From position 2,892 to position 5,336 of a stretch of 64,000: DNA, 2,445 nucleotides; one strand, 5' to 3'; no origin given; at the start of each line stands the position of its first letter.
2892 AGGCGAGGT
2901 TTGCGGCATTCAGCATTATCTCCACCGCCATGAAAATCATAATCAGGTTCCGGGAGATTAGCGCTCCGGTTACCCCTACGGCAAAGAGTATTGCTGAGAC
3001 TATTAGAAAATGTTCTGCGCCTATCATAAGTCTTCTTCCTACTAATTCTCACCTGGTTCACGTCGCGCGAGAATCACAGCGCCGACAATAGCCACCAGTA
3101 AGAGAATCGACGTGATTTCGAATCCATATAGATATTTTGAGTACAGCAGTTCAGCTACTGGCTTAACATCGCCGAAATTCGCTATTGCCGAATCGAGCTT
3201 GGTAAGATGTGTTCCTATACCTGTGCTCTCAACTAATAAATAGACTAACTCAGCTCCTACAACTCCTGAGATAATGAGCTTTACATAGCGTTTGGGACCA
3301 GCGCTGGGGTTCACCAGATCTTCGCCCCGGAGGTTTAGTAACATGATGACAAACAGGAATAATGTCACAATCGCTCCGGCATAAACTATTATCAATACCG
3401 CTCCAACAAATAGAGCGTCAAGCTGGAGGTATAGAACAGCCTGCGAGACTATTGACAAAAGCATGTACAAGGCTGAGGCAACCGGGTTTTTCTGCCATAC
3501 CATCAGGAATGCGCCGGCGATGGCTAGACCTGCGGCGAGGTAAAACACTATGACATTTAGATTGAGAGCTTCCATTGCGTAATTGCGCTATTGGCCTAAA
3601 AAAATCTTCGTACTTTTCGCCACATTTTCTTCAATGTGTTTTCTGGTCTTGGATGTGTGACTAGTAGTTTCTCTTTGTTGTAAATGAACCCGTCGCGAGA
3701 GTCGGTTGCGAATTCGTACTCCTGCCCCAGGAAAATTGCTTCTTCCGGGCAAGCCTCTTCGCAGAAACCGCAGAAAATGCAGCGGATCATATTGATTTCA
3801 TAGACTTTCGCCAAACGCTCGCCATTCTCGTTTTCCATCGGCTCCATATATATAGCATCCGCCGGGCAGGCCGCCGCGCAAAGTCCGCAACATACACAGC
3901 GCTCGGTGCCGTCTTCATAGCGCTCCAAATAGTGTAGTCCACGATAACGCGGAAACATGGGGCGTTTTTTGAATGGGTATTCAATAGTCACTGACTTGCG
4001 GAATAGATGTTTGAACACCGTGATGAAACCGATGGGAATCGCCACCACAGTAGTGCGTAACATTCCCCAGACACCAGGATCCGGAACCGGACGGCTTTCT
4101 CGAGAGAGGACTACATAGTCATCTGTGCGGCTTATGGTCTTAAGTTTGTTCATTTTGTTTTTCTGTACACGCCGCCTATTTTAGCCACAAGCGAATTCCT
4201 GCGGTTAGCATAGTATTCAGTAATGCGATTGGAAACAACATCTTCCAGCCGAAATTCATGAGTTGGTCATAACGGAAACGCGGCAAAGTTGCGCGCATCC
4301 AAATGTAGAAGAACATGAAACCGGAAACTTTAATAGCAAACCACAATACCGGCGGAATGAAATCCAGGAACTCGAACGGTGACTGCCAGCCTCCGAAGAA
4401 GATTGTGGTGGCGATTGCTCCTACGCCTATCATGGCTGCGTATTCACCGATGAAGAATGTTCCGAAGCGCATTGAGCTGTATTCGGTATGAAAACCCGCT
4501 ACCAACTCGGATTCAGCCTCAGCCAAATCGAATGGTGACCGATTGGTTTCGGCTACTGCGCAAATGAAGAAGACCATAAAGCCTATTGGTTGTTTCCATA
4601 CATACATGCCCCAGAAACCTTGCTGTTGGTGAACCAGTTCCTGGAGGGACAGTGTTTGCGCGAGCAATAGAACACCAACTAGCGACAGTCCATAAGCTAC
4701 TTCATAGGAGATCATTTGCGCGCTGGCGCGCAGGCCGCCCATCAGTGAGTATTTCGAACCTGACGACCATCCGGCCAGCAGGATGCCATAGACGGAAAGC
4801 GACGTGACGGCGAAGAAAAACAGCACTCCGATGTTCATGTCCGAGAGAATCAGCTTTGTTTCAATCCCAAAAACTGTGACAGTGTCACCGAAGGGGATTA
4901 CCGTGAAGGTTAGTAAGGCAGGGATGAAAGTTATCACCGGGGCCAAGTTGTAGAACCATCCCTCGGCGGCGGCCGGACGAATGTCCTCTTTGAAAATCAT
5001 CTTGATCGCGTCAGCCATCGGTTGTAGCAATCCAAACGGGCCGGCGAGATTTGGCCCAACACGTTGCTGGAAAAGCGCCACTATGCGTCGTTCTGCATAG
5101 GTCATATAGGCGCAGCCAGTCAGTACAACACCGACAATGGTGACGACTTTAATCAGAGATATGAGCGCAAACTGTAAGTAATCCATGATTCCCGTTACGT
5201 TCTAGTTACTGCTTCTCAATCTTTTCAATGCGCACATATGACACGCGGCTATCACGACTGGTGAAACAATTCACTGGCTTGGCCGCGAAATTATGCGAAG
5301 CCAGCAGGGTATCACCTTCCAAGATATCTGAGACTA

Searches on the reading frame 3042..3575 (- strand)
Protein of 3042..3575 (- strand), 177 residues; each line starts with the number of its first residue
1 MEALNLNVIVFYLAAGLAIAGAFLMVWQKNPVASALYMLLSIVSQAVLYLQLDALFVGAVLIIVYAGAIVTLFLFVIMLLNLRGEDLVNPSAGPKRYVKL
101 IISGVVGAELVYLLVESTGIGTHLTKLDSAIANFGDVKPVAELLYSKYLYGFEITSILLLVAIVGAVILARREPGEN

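Call 20: search_protein_families(library=pfam, proteins=[window:3042-3575:-], max_evalue=0.001)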
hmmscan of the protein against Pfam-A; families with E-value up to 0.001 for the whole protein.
window:3042-3575:- (177 aa): 1 family
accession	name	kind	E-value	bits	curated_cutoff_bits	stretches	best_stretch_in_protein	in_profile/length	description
PF00499.25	Oxidored_q3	-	2.1e-34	118.8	33.2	1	21-169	1-146/146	NADH-ubiquinone/plastoquinone oxidoreductase chain 6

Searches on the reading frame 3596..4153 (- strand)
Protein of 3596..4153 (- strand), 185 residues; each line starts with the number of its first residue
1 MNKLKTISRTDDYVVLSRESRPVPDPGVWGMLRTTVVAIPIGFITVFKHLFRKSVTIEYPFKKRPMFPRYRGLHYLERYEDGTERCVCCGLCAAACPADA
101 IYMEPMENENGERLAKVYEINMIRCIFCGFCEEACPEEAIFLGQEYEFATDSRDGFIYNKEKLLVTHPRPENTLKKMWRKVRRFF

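Call 20: search_protein_families(library=pfam, proteins=[window:3596-4153:-], max_evalue=0.001)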
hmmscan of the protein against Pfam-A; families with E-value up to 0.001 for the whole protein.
window:3596-4153:- (185 aa): 12 families
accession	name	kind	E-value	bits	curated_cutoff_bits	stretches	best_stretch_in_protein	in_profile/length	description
PF00037.32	Fer4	-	8.9e-11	41.6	21.1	1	119-140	2-23/24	4Fe-4S binding domain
PF12838.12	Fer4_7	-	1.2e-10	42.2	27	1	85-139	1-52/52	4Fe-4S dicluster domain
PF13183.11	Fer4_8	-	1.9e-09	38.3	27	0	123-158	3-35/68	4Fe-4S dicluster domain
PF13484.11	Fer4_16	-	5.1e-08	34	30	0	85-109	1-26/66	4Fe-4S double cluster binding domain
PF13187.11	Fer4_9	-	1.7e-07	31.6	27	1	85-140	1-52/52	4Fe-4S dicluster domain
PF14697.11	Fer4_21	-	8.2e-07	29.5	35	0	83-103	38-59/59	4Fe-4S dicluster domain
PF13237.11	Fer4_10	-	4.8e-06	26.8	25.5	1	83-136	6-53/53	4Fe-4S dicluster domain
PF13534.11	Fer4_17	-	6.4e-05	23.9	22.2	0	104-138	27-59/61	4Fe-4S dicluster domain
PF25160.1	LdpA_Fe-S-bd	-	8.2e-05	22.8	27.6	0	83-104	25-46/49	LdpA Fe-S cluster-binding domain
PF12837.12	Fer4_6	-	0.00011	22.4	25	0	121-140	5-24/24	4Fe-4S binding domain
PF17179.9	Fer4_22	-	0.00033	21.9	27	0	75-98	68-93/95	4Fe-4S dicluster domain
PF12797.12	Fer4_2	-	0.00049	20.3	24.5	0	120-137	5-22/22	4Fe-4S binding domain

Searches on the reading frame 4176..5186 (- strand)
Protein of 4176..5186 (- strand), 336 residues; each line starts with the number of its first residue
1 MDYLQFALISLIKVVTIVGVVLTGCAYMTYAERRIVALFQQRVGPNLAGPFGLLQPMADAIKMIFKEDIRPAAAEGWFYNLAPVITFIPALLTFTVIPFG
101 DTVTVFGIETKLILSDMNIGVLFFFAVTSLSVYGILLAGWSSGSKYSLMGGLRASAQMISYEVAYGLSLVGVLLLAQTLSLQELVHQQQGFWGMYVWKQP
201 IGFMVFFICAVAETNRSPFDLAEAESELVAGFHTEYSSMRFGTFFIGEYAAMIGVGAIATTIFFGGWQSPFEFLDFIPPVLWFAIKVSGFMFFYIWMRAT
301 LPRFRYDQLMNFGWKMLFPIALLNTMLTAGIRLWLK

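Call 21: search_protein_families(library=pfam, proteins=[window:4176-5186:-], max_evalue=0.001)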
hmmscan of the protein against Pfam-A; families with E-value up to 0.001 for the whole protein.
window:4176-5186:- (336 aa): 1 family
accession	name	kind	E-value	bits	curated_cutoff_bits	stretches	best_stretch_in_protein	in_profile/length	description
PF00146.26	NADHdh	-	2.1e-124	415.2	27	1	12-329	1-298/298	NADH dehydrogenase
